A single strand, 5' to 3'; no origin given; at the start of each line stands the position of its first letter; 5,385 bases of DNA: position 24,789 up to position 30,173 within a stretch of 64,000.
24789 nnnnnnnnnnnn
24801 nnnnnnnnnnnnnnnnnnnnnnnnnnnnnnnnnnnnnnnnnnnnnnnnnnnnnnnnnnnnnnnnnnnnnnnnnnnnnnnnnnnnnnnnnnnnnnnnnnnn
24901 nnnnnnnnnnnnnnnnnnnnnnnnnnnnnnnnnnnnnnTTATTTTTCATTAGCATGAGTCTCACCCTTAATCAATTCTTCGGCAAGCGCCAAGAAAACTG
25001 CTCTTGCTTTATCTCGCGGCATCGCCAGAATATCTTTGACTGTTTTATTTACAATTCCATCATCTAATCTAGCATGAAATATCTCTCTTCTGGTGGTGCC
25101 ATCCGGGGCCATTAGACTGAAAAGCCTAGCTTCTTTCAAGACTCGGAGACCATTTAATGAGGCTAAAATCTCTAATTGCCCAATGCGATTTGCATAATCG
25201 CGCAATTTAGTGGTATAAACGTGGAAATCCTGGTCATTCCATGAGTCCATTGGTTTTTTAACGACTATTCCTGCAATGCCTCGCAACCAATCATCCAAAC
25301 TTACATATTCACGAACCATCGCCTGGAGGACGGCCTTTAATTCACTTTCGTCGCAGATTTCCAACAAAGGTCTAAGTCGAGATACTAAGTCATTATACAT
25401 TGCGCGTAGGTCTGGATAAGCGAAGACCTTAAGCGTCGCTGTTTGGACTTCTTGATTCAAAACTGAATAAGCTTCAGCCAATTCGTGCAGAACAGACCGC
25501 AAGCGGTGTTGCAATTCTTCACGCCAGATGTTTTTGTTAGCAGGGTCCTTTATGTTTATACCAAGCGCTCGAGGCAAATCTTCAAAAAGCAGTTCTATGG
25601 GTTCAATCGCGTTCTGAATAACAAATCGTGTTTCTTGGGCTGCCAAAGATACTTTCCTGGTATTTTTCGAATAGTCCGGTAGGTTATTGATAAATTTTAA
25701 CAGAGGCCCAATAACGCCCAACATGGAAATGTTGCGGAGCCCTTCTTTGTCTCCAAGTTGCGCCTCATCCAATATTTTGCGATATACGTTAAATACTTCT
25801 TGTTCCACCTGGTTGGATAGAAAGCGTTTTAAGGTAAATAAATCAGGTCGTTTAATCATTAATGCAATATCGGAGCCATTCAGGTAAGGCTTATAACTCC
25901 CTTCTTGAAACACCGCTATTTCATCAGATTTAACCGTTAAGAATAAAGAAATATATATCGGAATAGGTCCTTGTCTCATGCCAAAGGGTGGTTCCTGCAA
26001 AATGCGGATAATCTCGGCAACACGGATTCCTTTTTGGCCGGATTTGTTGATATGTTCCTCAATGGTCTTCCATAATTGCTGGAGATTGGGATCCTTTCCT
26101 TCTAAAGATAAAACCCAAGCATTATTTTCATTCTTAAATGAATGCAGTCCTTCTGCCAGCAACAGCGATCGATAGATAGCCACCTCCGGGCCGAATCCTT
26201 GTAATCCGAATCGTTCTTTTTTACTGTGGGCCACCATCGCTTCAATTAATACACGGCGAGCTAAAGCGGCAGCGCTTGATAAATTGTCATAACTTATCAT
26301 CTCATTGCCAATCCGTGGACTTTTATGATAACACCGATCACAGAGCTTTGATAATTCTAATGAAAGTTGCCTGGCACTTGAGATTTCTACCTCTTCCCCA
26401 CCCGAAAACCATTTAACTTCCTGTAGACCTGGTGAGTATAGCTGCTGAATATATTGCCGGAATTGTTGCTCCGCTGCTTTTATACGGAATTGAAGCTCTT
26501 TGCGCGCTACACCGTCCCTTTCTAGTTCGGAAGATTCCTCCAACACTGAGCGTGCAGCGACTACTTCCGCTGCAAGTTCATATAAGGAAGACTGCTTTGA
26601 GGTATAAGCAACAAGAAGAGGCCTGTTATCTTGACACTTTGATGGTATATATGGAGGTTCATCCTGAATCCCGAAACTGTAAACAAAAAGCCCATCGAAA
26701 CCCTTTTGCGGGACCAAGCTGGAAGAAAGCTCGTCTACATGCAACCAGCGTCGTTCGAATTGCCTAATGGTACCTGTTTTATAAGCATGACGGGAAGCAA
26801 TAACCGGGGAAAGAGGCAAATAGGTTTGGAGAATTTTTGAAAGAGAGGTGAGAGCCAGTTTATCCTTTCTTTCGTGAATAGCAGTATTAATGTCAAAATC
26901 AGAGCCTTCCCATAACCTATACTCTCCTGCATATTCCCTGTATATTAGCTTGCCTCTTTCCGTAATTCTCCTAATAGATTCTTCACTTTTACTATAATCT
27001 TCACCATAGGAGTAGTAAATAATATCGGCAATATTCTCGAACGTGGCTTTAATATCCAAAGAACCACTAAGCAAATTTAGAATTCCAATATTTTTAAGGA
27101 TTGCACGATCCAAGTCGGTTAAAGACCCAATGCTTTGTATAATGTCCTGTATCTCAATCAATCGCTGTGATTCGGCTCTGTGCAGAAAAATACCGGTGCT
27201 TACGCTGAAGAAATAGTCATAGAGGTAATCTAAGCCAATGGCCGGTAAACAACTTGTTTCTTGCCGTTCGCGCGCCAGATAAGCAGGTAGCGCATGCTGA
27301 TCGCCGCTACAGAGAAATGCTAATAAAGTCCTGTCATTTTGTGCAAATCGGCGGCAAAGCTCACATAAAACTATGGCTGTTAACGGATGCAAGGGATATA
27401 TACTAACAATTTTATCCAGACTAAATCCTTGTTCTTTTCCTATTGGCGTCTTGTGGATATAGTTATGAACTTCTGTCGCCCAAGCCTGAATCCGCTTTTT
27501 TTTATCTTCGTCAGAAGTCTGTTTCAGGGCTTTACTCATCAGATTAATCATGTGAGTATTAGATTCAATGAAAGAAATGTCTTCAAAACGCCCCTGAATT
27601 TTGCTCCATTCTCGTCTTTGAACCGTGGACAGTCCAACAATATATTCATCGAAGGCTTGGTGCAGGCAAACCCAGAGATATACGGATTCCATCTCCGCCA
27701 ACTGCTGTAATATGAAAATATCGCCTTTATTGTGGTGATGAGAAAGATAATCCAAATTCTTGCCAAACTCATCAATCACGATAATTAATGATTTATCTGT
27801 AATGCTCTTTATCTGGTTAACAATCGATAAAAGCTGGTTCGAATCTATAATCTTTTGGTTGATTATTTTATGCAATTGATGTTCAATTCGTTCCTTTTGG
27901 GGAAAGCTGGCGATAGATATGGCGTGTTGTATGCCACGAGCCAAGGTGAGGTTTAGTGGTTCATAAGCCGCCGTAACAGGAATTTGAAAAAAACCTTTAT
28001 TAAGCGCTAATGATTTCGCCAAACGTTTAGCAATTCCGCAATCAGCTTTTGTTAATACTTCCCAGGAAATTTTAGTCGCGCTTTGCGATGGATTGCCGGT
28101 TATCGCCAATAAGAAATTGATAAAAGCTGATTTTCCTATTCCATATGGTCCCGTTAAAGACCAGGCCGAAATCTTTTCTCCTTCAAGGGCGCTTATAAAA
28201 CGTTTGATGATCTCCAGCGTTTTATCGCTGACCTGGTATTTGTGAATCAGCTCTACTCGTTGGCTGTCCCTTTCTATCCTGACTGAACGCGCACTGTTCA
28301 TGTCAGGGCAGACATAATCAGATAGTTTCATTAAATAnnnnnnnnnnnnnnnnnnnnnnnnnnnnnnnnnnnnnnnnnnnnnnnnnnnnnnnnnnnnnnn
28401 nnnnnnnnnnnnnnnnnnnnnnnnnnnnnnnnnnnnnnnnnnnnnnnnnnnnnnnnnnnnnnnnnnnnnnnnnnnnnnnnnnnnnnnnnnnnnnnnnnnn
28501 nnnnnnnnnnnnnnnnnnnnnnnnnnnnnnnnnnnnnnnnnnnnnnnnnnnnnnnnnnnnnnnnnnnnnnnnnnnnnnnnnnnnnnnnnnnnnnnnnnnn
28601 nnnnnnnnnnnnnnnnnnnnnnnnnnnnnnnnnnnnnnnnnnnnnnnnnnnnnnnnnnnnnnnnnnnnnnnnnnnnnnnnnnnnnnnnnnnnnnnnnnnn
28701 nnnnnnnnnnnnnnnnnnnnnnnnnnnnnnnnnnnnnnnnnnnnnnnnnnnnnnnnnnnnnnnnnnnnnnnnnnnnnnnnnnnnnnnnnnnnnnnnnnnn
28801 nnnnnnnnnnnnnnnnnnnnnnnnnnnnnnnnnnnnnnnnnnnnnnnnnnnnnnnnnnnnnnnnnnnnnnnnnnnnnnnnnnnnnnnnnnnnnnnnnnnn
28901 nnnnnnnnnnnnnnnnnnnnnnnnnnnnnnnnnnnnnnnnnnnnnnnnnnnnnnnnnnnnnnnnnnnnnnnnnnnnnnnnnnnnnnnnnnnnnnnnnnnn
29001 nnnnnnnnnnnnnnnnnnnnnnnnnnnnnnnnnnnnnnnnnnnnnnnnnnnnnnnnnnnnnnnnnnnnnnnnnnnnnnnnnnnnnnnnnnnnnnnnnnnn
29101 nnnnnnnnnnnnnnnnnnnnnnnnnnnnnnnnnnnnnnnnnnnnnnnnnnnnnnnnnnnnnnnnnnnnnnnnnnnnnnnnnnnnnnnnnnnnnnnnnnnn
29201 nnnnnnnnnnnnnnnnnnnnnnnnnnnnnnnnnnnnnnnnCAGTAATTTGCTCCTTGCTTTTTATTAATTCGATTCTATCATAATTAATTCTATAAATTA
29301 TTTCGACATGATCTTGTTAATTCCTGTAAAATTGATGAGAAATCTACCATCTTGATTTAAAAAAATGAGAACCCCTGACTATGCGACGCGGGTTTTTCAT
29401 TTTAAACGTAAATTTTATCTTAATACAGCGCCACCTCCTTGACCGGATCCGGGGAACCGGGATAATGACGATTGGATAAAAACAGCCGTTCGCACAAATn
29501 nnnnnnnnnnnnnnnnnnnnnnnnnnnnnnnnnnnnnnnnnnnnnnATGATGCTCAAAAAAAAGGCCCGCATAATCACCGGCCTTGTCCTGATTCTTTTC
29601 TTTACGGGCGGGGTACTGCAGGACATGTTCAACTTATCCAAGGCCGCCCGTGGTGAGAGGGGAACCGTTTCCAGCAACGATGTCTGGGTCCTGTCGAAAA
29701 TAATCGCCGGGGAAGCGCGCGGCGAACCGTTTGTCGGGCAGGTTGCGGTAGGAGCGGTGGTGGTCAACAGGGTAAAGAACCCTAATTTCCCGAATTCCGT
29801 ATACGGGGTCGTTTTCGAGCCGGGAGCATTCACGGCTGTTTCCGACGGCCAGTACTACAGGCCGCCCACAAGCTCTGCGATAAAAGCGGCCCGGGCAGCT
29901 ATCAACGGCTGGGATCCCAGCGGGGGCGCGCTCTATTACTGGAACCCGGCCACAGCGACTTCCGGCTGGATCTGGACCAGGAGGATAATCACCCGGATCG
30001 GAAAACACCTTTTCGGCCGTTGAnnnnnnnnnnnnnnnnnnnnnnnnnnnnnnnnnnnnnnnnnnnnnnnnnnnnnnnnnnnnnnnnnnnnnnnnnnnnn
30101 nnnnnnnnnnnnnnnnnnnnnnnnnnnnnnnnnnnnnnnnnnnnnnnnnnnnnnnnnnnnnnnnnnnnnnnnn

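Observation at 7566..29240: Eight-gene AT-rich operon: candidate undescribed composite modification/restriction defence system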

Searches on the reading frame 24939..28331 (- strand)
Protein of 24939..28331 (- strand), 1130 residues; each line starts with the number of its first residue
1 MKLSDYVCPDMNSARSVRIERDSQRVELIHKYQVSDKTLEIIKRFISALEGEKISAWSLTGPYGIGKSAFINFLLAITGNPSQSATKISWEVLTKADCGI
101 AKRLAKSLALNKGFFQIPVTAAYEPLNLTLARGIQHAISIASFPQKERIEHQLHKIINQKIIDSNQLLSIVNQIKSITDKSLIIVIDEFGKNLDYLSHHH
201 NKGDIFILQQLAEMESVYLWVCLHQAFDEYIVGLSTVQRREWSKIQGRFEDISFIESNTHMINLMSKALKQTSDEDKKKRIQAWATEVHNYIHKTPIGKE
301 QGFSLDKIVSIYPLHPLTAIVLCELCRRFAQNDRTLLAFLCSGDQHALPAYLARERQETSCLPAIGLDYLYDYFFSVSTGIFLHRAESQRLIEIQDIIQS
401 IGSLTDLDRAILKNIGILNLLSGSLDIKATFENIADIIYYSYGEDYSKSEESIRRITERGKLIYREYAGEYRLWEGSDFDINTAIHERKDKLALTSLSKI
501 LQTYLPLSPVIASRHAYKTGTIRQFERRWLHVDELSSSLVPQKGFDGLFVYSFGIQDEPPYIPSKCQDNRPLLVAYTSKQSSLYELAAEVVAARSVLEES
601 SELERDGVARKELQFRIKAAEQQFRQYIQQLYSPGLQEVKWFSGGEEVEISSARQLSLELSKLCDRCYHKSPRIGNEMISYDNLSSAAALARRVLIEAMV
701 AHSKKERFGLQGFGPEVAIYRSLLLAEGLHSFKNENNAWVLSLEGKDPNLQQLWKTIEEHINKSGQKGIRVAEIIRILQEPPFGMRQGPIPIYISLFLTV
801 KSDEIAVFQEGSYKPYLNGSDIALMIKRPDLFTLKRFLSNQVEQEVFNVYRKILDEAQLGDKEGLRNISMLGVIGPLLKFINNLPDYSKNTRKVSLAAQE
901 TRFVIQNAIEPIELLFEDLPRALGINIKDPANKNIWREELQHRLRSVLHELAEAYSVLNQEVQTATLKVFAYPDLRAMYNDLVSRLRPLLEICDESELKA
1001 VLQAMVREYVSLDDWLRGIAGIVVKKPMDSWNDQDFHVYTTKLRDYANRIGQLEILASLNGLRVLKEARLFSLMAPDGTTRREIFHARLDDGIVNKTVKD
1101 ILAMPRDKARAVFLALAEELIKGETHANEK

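Call 3: search_protein_families(library=padloc, proteins=[window:24939-28331:-], max_evalue=0.01)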
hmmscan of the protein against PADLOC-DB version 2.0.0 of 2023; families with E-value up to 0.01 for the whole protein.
window:24939-28331:- (1130 aa): 18 families
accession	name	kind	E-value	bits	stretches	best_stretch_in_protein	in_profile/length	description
PDLC02781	SspC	-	0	1117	1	15-1102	2-1104/1104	SspC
PDLC02779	SspC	-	7.3e-250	829.9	1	14-1054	6-1052/1054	SspC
PDLC02775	SspC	-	8.4e-202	670.7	1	1-1056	1-1062/1064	SspC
PDLC02778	SspC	-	1.2e-176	587.4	1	15-1054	3-1048/1053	SspC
PDLC02780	SspC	-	3e-176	586.3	1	11-1063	9-1033/1045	SspC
PDLC02776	SspC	-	1.3e-143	478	1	157-1060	95-995/1039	SspC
PDLC02774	SspC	-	3e-138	460.3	1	15-1057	3-1030/1065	SspC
PDLC02478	BrxC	-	2.2e-120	401.1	1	14-973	11-982/1108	BrxC-PglY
PDLC02777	SspC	-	4.7e-113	377.3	1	15-1049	2-1039/1097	SspC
PDLC02770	SspC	-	7.7e-104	346.7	1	16-1059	9-1043/1047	SspC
PDLC02773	SspC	-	6.7e-100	333.5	1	15-1041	2-1002/1011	SspC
PDLC02771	SspC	-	2.2e-99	331.8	2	361-734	442-815/828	SspC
PDLC02772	SspC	-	1.7e-76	256.1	1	11-1057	9-1069/1123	SspC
PDLC02485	BrxC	-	1.4e-07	27.5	1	159-437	222-496/1376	BrxC-PglY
PDLC02475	BrxC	-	1.1e-06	24.7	1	207-377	270-436/937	BrxC-PglY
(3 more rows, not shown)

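Call 4: search_protein_families(library=pfam, proteins=[window:24939-28331:-], max_evalue=0.01)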
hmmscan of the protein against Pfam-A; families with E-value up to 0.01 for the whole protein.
window:24939-28331:- (1130 aa): 0 families

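Call 5: search_protein_families(library=ncbifam, proteins=[window:24939-28331:-], max_evalue=0.001)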
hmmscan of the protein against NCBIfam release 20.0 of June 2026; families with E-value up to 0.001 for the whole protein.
window:24939-28331:- (1130 aa): 0 families

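Call 41: search_protein_families(library=pfam, proteins=[window:24939-28331:-], max_evalue=1)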
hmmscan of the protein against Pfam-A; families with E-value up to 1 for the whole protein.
window:24939-28331:- (1130 aa): 4 families
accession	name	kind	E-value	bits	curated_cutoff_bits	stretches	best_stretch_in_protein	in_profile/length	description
PF09177.16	STX6_10_61_N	-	0.02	15.9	29.4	1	893-947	34-88/99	Syntaxin 6/10/61, N-terminal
PF13191.12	AAA_16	-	0.069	14.1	32.6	0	44-97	14-78/167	AAA ATPase domain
PF13476.12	AAA_23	-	0.1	13.7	27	1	59-196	24-124/201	AAA domain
PF09820.16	AAA-ATPase_like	-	0.35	11.1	26.1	0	149-196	109-156/201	Predicted AAA-ATPase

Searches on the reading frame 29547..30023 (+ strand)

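Call 10: search_protein_families(library=pfam, proteins=[window:29547-30023:+], max_evalue=0.00001)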
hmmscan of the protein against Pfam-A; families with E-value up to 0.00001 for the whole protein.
window:29547-30023:+ (158 aa): 1 family
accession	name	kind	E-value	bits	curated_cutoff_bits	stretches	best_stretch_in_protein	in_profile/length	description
PF07486.17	Hydrolase_2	-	1.1e-34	119.5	27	1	59-156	1-99/100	Cell Wall Hydrolase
